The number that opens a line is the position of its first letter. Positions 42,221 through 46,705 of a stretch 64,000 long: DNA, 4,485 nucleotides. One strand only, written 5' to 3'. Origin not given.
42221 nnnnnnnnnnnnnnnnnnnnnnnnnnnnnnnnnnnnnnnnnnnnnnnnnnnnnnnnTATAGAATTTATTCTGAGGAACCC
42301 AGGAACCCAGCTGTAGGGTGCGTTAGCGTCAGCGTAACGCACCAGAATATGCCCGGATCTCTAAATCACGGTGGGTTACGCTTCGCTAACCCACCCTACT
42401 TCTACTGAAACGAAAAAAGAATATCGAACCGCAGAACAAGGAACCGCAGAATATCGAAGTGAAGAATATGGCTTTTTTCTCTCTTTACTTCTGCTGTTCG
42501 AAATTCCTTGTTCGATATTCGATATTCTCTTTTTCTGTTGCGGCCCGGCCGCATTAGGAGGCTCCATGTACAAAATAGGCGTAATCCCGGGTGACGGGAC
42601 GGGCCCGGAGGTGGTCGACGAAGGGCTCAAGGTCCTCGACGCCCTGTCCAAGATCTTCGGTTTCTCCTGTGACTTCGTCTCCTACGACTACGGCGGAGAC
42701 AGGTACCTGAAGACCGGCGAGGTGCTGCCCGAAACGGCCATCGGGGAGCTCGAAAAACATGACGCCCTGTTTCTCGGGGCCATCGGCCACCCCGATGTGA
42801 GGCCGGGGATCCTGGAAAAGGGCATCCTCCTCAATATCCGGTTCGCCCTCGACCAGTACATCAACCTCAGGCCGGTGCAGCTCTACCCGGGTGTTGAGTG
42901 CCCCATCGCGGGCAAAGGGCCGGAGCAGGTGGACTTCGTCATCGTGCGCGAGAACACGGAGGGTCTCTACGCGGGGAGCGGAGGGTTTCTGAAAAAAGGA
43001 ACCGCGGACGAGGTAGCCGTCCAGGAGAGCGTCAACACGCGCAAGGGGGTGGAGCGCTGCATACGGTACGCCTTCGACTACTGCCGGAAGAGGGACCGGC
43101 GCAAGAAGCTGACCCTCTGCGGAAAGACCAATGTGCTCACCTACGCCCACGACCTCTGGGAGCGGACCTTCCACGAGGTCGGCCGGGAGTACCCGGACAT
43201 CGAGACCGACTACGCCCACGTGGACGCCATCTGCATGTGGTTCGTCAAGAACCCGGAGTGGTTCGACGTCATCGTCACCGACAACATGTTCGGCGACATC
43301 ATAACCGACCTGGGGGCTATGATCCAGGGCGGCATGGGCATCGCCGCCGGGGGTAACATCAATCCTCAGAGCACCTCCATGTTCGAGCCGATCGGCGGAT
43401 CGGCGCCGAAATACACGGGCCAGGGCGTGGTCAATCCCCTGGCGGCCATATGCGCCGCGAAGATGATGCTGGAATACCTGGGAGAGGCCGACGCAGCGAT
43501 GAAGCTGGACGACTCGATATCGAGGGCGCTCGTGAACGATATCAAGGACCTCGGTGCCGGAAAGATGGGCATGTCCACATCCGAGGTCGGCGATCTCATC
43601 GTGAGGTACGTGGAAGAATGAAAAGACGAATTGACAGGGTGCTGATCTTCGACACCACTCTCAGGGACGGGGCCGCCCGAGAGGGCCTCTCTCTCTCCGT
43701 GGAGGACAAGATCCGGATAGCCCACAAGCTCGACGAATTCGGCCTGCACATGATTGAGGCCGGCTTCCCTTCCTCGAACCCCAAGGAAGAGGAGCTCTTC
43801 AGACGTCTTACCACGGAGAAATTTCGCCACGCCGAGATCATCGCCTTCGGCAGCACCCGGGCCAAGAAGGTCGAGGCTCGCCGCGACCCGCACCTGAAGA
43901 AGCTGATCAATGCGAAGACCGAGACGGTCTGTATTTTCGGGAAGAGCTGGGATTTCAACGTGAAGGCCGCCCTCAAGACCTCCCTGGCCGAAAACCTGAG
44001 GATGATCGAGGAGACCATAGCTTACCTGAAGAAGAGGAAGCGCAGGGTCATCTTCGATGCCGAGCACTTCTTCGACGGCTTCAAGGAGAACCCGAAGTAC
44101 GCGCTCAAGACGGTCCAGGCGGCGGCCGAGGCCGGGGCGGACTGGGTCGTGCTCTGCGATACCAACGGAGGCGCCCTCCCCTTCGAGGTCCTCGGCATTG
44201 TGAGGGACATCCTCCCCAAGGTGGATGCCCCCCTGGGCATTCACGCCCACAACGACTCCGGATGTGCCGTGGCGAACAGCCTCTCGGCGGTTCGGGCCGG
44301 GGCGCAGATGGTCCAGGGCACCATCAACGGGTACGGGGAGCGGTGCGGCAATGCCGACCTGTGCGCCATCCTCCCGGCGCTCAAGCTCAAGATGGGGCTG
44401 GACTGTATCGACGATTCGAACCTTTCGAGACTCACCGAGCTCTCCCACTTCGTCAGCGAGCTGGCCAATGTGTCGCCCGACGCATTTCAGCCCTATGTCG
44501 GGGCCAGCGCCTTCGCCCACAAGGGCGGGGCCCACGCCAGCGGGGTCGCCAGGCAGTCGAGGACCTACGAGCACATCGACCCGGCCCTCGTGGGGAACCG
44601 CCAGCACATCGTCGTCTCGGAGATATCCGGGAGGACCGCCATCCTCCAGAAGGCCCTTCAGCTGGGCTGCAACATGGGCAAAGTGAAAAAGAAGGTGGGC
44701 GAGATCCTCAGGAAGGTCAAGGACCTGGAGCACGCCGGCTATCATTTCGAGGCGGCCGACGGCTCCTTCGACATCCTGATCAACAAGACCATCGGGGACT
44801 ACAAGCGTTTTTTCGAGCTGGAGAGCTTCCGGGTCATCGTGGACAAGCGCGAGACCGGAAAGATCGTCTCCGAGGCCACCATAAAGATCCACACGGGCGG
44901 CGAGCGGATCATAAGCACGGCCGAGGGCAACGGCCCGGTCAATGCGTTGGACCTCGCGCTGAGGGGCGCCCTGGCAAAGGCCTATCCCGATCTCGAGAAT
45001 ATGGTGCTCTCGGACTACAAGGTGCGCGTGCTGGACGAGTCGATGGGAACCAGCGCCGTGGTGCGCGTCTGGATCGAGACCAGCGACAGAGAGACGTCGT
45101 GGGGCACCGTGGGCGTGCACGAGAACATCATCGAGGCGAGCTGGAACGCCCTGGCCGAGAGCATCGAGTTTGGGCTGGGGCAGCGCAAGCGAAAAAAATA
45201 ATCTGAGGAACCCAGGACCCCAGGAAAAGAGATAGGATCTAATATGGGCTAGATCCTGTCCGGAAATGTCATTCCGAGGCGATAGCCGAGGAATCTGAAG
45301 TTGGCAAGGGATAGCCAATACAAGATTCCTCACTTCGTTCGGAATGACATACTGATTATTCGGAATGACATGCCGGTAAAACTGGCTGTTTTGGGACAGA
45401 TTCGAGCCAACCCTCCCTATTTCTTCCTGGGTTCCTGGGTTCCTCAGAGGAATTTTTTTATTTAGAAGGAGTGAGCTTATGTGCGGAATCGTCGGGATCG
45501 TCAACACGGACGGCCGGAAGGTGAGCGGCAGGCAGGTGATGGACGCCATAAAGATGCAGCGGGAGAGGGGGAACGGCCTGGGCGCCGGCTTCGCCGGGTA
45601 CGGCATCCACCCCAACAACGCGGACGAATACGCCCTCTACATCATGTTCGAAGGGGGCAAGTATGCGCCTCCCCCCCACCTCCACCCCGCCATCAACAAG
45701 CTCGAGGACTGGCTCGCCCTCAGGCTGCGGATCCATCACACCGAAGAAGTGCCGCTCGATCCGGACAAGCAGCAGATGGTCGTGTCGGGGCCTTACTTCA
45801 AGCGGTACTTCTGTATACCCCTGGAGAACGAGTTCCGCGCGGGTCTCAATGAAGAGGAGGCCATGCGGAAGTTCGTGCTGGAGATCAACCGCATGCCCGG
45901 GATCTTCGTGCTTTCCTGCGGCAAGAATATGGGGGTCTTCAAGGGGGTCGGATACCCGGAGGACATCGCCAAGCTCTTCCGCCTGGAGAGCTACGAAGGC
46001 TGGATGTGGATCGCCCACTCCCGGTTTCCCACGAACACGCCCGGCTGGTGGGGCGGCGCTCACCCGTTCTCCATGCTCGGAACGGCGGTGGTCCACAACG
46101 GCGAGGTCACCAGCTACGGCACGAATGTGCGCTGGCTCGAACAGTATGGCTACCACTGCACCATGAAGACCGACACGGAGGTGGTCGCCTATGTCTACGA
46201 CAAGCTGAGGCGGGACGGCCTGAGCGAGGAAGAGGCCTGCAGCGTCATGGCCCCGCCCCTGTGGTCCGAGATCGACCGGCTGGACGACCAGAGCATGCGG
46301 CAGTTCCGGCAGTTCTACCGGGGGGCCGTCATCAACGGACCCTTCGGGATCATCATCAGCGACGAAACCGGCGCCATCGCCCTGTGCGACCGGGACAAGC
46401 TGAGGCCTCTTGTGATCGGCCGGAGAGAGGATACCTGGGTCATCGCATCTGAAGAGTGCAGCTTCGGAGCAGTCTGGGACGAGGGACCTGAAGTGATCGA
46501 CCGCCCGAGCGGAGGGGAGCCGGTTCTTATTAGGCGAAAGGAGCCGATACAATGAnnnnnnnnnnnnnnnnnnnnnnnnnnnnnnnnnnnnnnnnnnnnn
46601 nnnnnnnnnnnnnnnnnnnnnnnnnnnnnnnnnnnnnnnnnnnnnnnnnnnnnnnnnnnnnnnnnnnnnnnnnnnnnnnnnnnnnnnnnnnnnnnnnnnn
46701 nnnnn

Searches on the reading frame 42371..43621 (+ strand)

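Call 55: search_protein_families(library=pfam, proteins=[window:42371-43621:+], max_evalue=0.0001)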
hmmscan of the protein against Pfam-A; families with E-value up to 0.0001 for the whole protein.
window:42371-43621:+ (416 aa): 1 family
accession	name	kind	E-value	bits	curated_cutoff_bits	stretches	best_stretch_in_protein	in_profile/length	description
PF00180.25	Iso_dh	-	3.3e-91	306.6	27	1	68-410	1-348/348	Isocitrate/isopropylmalate dehydrogenase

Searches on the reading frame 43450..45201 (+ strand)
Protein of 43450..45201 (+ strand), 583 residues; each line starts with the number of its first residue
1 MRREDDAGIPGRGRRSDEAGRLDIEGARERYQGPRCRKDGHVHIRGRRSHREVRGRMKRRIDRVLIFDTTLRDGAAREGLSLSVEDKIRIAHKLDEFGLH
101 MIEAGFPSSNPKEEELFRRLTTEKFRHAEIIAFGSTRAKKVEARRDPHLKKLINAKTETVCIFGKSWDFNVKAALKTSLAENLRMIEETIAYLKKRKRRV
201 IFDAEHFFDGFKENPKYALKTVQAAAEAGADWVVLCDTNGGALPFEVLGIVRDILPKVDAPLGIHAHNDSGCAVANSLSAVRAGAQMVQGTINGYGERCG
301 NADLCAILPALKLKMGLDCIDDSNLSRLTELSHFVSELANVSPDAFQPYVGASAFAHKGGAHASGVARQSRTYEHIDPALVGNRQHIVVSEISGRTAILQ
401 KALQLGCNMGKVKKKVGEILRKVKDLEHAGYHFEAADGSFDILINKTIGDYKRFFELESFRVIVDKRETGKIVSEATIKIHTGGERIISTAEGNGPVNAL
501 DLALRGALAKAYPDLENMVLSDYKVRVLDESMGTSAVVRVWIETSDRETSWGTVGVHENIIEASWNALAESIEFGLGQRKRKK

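Call 55: search_protein_families(library=pfam, proteins=[window:43450-45201:+], max_evalue=0.0001)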
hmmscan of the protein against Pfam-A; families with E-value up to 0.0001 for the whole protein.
window:43450-45201:+ (583 aa): 3 families
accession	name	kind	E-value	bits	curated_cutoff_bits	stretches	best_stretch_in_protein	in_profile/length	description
PF00682.25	HMGL-like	-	2.7e-52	178.2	29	1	64-335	2-260/260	HMGL-like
PF08502.15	LeuA_dimer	-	1.1e-25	90.5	24.9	1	435-573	2-128/131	LeuA allosteric (dimerisation) domain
PF22617.1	HCS_D2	-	7.5e-16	58.7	27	1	350-427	2-78/82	Homocitrate synthase post-HMGL domain-like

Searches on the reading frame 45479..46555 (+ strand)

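Call 55: search_protein_families(library=pfam, proteins=[window:45479-46555:+], max_evalue=0.0001)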
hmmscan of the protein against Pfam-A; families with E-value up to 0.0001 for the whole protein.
window:45479-46555:+ (358 aa): 3 families
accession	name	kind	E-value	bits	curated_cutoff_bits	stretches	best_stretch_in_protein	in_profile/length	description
PF00310.26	GATase_2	-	5.3e-16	58.8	19.9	1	138-326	164-369/420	Glutamine amidotransferases class-II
PF13537.11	GATase_7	-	3.8e-08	33.8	25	0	194-242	13-64/123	Glutamine amidotransferase domain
PF13522.11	GATase_6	-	4e-08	33.8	27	1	173-247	9-84/130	Glutamine amidotransferase domain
